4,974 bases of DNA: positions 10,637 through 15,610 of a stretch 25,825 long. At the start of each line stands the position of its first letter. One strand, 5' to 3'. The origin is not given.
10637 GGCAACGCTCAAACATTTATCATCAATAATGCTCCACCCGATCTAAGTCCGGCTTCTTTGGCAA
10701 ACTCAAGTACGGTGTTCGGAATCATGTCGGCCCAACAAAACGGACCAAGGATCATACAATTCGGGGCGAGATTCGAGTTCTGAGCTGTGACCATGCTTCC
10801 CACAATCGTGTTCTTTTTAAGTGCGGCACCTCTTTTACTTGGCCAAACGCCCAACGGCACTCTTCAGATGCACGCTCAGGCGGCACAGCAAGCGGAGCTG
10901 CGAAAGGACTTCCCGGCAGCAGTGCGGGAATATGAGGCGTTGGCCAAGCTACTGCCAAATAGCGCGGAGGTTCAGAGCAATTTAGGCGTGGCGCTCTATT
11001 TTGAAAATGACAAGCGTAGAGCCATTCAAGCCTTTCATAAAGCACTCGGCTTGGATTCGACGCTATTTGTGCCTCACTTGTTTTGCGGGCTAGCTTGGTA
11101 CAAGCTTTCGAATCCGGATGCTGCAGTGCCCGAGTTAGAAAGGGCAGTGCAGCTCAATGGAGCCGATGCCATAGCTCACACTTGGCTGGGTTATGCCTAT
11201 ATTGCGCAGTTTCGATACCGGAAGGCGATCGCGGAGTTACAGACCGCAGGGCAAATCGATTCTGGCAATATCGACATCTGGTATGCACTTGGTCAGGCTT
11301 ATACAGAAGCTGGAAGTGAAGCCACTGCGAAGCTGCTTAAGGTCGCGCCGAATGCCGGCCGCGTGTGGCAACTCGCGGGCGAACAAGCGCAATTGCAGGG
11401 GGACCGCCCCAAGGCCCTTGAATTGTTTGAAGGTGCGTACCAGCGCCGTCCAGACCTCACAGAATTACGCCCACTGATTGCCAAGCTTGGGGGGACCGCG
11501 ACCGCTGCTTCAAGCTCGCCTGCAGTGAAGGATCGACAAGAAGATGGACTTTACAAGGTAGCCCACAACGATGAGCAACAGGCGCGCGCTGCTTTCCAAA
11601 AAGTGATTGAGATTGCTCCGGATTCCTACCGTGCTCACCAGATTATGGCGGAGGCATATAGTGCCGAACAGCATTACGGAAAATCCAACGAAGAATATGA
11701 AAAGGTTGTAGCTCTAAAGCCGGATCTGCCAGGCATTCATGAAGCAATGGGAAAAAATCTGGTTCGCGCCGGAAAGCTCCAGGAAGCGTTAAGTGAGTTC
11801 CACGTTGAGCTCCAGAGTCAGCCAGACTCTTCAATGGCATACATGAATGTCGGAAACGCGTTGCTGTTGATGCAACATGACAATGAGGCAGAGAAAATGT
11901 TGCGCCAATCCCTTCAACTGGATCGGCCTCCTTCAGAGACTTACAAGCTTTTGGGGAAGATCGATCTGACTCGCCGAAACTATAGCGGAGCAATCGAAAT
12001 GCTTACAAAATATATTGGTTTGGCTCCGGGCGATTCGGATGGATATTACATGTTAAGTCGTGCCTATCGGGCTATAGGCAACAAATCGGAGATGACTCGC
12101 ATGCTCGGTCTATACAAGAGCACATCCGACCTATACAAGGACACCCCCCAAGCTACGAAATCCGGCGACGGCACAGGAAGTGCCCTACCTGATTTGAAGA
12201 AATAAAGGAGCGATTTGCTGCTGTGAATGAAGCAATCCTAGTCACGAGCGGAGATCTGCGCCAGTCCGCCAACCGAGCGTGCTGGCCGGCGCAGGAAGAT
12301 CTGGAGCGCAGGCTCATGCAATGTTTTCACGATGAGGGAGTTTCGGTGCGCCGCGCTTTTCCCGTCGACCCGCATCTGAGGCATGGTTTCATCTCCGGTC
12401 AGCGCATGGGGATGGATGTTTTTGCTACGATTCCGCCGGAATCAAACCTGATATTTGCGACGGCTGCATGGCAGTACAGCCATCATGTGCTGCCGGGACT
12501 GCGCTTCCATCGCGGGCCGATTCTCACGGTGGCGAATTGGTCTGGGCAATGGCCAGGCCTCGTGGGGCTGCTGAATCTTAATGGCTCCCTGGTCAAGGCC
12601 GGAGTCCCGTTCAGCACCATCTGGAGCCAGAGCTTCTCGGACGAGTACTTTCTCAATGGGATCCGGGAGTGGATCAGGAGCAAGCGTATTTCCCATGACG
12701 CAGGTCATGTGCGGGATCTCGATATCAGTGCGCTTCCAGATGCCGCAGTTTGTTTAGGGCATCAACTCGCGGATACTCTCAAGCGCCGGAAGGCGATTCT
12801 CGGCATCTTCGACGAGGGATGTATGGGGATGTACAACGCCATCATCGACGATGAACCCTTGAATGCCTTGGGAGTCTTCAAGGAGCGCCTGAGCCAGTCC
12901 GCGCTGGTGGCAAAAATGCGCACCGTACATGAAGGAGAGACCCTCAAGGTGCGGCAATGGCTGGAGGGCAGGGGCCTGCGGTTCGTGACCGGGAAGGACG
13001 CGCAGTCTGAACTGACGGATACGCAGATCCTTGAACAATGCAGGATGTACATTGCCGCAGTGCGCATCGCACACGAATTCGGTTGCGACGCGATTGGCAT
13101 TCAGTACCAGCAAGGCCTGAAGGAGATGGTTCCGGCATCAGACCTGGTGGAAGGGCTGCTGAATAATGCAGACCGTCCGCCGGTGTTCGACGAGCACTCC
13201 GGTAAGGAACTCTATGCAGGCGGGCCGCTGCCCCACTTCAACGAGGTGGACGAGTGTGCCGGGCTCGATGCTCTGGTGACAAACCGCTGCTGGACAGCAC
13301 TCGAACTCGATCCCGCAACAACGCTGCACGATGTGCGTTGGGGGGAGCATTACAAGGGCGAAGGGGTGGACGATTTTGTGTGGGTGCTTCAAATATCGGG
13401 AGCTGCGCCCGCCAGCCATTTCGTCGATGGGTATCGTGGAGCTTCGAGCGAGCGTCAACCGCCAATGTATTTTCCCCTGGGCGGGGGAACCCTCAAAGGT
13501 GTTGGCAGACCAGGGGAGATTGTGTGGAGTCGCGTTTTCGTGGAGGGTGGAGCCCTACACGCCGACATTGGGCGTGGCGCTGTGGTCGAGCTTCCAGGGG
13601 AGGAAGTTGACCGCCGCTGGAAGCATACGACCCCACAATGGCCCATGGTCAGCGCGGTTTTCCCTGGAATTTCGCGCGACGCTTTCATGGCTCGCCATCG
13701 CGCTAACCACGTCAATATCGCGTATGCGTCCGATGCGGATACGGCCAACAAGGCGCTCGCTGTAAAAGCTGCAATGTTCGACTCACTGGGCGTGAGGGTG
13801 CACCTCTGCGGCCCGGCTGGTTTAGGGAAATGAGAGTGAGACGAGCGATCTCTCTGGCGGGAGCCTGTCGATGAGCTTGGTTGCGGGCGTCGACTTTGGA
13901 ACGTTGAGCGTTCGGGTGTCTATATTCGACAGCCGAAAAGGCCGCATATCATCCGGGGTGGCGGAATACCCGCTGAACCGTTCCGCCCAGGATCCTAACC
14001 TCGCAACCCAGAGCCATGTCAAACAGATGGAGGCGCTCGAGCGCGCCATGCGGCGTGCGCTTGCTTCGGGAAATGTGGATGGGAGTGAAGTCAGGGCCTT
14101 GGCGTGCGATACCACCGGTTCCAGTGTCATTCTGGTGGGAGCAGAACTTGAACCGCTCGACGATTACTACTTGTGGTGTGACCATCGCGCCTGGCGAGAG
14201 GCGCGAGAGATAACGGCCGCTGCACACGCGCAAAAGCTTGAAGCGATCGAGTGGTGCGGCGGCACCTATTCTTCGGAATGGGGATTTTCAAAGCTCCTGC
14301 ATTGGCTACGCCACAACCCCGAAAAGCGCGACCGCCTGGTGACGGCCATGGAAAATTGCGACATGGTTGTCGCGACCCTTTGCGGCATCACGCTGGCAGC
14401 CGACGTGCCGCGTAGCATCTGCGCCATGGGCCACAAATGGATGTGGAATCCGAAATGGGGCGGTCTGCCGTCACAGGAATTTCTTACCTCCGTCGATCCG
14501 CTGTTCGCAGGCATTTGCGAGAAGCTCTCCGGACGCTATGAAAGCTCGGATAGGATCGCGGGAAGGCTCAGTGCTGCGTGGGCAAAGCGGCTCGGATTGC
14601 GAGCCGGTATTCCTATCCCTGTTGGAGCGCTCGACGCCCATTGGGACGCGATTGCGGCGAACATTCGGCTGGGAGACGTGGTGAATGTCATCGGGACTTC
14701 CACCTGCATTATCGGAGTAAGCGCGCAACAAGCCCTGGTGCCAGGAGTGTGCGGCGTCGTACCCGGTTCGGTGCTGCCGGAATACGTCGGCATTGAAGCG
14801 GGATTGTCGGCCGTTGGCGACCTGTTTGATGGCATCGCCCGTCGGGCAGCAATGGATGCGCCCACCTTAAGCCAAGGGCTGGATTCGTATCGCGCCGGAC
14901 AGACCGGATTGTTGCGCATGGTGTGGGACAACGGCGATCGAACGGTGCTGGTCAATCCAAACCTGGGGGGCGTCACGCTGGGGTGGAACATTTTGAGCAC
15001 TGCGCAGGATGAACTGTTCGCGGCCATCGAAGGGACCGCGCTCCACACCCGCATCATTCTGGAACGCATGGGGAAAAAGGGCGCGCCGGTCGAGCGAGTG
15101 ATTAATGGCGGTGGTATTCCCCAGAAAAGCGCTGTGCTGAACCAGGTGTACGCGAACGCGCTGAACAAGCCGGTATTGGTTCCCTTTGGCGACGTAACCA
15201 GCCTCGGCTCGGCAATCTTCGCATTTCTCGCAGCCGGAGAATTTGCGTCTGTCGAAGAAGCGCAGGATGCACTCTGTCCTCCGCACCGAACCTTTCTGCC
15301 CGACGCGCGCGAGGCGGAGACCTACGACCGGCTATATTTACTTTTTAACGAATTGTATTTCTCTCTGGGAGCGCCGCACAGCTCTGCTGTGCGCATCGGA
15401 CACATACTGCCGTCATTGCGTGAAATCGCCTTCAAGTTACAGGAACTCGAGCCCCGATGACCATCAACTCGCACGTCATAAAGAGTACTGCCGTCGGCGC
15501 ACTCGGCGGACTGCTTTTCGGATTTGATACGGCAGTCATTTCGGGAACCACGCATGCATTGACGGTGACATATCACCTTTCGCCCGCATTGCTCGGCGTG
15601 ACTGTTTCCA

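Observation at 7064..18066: Putative D-arabinan / D-arabinofuranoside utilisation locus on a mobile island in an acidobacterium-like host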

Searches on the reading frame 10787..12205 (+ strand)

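Call 3: search_protein_families(library=pfam, proteins=[window:10787-12205:+], max_evalue=0.001)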
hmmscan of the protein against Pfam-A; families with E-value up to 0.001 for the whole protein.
window:10787-12205:+ (472 aa): 17 families
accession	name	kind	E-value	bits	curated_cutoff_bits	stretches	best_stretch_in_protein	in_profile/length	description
PF07719.23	TPR_2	-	1.8e-31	106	27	0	128-160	1-33/34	Tetratricopeptide repeat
PF14559.12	TPR_19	-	4.3e-26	91.5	25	3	139-181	2-44/68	Tetratricopeptide repeat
PF13414.12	TPR_11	-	4.3e-23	81.2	26.8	1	137-174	3-40/42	TPR repeat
PF13181.12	TPR_8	-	1.1e-19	69.2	25.7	0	351-380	3-32/34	Tetratricopeptide repeat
PF13428.12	TPR_14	-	2e-19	68.5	23.5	0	131-171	4-44/44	Tetratricopeptide repeat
PF00515.34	TPR_1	-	6.6e-17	61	27.8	0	60-91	1-32/34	Tetratricopeptide repeat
PF13431.12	TPR_17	-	1.3e-16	59.9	24.4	0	269-297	1-29/34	Tetratricopeptide repeat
PF13432.12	TPR_16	-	9.7e-16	58.3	32.7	1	105-159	8-62/65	Tetratricopeptide repeat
PF23914.1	TPR_CcmH_CycH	-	7.5e-11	42.6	42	0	322-417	57-155/158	Cytochrome c-type biogenesis protein H TPR domain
PF13371.12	TPR_9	-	5.1e-10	39.7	35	0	247-288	29-70/73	Tetratricopeptide repeat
PF13424.12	TPR_12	-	1.7e-08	35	30.1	0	330-379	24-75/77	Tetratricopeptide repeat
PF12895.13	ANAPC3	-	2.9e-08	34.3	27.2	0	117-175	12-69/82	Anaphase-promoting complex, cyclosome, subunit 3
PF13174.12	TPR_6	-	3.5e-06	27.7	26.3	0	260-280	13-33/33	Tetratricopeptide repeat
PF24575.1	TPR_Slam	-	2.3e-05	25.2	35.2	0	29-80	51-101/104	Surface lipoprotein assembly modifier, N-terminal TPR repeats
PF13176.12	TPR_7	-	0.00018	21.8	27.9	0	351-383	1-33/36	Tetratricopeptide repeat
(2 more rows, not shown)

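Call 4: search_protein_families(library=ncbifam, proteins=[window:10787-12205:+], max_evalue=0.001)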
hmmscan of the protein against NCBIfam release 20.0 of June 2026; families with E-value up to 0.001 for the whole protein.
window:10787-12205:+ (472 aa): 23 families
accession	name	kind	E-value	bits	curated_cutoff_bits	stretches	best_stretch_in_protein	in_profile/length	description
TIGR02521.1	type_IV_pilW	equivalog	5.1e-29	101.5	154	1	244-438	28-224/234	type IV pilus biogenesis/stability protein PilW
TIGR02917.1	PEP_TPR_lipo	equivalog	1.2e-27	96.2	312.2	2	247-457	397-604/899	XrtA/PEP-CTERM system TPR-repeat protein PrsT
NF040959.1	MamA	equivalog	1.6e-27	96.3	200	2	97-215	74-197/204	magnetosome protein MamA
NF008391.2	PRK11189.1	equivalog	1.3e-12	47.8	250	2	53-155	92-193/297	lipoprotein NlpI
TIGR02552.1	LcrH_SycD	equivalog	2.2e-12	46.9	104.8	0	321-389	58-126/136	SycD/LcrH family type III secretion system chaperone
NF033762.1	social_mot_Tgl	equivalog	2.5e-11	43.4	225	1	317-406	33-123/252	social motility TPR repeat lipoprotein Tgl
NF033920.0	C39_PA2778_fam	equivalog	3.5e-11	43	150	0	324-404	165-245/255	PA2778 family cysteine peptidase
NF008757.0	PRK11788.1-5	equivalog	1.1e-10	41.3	363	1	257-377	190-310/388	lipopolysaccharide assembly protein LapB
NF033758.1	gliding_GltE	equivalog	1.2e-10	41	225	1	54-159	216-321/411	adventurous gliding motility TPR repeat lipoprotein GltE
NF052415.1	T3SS_chap_SctY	equivalog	1.3e-10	41.7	70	0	110-182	22-97/106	type III secretion apparatus assembly chaperone SctY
TIGR04510.1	mod_pep_cyc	subfamily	5.9e-09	35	400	1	257-412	408-565/814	putative peptide modification system cyclase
TIGR00990.1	3a0801s09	subfamily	7.1e-08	31.5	757.25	1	252-410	336-494/615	mitochondrial import receptor subunit TOM70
NF008756.0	PRK11788.1-4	equivalog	1.5e-07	30.8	474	1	260-379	193-312/389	lipopolysaccharide assembly protein LapB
TIGR02795.1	tol_pal_ybgF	equivalog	1.7e-06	28.7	90.1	0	130-182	41-96/119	tol-pal system protein YbgF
NF008753.0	PRK11788.1-1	equivalog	2.1e-06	27.1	395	0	349-439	178-271/389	lipopolysaccharide assembly protein LapB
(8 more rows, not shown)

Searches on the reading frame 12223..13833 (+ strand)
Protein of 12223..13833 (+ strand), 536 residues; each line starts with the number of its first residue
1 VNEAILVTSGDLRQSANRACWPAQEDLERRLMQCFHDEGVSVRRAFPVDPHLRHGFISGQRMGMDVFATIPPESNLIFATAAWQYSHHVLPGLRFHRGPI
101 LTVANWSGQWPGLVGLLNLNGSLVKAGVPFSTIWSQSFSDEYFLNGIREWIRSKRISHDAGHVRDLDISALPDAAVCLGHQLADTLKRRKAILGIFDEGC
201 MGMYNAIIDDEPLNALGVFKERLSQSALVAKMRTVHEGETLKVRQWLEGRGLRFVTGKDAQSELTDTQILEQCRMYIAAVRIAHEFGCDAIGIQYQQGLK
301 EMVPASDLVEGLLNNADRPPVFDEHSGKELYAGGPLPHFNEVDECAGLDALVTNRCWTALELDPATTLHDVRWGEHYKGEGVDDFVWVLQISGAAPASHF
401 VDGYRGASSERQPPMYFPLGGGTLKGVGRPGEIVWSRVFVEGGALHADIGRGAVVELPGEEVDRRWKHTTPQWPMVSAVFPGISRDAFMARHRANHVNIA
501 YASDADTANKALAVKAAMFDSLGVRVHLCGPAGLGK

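Call 3: search_protein_families(library=pfam, proteins=[window:12223-13833:+], max_evalue=0.001)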
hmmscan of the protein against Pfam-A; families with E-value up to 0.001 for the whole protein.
window:12223-13833:+ (536 aa): 2 families
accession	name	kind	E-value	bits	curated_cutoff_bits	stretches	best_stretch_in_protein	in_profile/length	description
PF02952.23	Fucose_iso_C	-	6.1e-06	26.4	29.3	1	416-503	33-123/143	L-fucose isomerase, C-terminal domain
PF07881.17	Fucose_iso_N1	-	0.0001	22.6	28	1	76-140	78-140/169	L-fucose isomerase, first N-terminal domain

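Call 4: search_protein_families(library=ncbifam, proteins=[window:12223-13833:+], max_evalue=0.001)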
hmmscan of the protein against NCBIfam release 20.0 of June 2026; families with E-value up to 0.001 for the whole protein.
window:12223-13833:+ (536 aa): 0 families

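Call 7: search_solved_structures(query=window:12223-13833:+, max_evalue=1, show_alignments=1)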
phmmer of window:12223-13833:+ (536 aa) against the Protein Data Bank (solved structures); distinct sequences matched with E-value up to 1: 0.

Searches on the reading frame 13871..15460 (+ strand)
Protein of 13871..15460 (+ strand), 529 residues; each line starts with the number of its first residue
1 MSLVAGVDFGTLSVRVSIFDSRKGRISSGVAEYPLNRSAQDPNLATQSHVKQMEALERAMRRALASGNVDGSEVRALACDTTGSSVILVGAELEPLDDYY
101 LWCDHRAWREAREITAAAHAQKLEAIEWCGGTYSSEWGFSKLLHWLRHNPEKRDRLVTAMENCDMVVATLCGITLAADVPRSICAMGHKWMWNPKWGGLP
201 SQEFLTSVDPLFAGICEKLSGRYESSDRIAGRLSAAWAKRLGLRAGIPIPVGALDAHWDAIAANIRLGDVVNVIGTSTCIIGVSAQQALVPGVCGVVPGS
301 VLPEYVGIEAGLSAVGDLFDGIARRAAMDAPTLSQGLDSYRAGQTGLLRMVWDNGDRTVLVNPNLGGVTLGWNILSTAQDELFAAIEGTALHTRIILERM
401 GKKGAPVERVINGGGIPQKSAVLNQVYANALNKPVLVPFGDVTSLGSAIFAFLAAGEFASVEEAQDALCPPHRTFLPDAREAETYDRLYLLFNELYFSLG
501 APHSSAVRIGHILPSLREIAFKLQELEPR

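Call 3: search_protein_families(library=pfam, proteins=[window:13871-15460:+], max_evalue=0.001)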
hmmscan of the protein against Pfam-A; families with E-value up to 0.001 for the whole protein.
window:13871-15460:+ (529 aa): 2 families
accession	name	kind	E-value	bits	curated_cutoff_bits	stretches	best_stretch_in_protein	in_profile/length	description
PF02782.22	FGGY_C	-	2e-25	90.1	27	1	271-455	2-198/198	FGGY family of carbohydrate kinases, C-terminal domain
PF00370.27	FGGY_N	-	1.3e-16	61.4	28.8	1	4-257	2-240/245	FGGY family of carbohydrate kinases, N-terminal domain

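Call 4: search_protein_families(library=ncbifam, proteins=[window:13871-15460:+], max_evalue=0.001)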
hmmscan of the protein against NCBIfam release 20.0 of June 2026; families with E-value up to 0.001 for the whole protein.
window:13871-15460:+ (529 aa): 9 families
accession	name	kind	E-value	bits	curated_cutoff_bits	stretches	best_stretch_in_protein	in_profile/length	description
NF003154.0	PRK04123.1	equivalog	2.1e-151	505.4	428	1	1-505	3-543/554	ribulokinase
TIGR01234.1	L-ribulokinase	equivalog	2.2e-94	317.2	583.25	1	4-499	3-530/536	ribulokinase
TIGR01315.1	5C_CHO_kinase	subfamily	1.8e-45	155.7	408.7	2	4-322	2-333/541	FGGY family pentulose kinase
TIGR01312.1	XylB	equivalog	7e-35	120.5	380.25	1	6-496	2-480/481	xylulokinase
NF008187.0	PRK10939.1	equivalog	1.6e-19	69.9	528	2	5-277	7-266/521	autoinducer-2 kinase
TIGR01314.1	gntK_FGGY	equivalog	1.6e-14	53.4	648.55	2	339-499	333-493/505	gluconokinase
TIGR01311.1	glycerol_kin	equivalog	4e-13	48.5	590.35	2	367-484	361-479/496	glycerol kinase GlpK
TIGR02628.1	fuculo_kin_coli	equivalog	4.9e-11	42.2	470.9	1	397-477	386-464/465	L-fuculokinase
NF000756.0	PRK00047.1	subfamily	3.1e-06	25.8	498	1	366-483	362-479/502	glycerol kinase GlpK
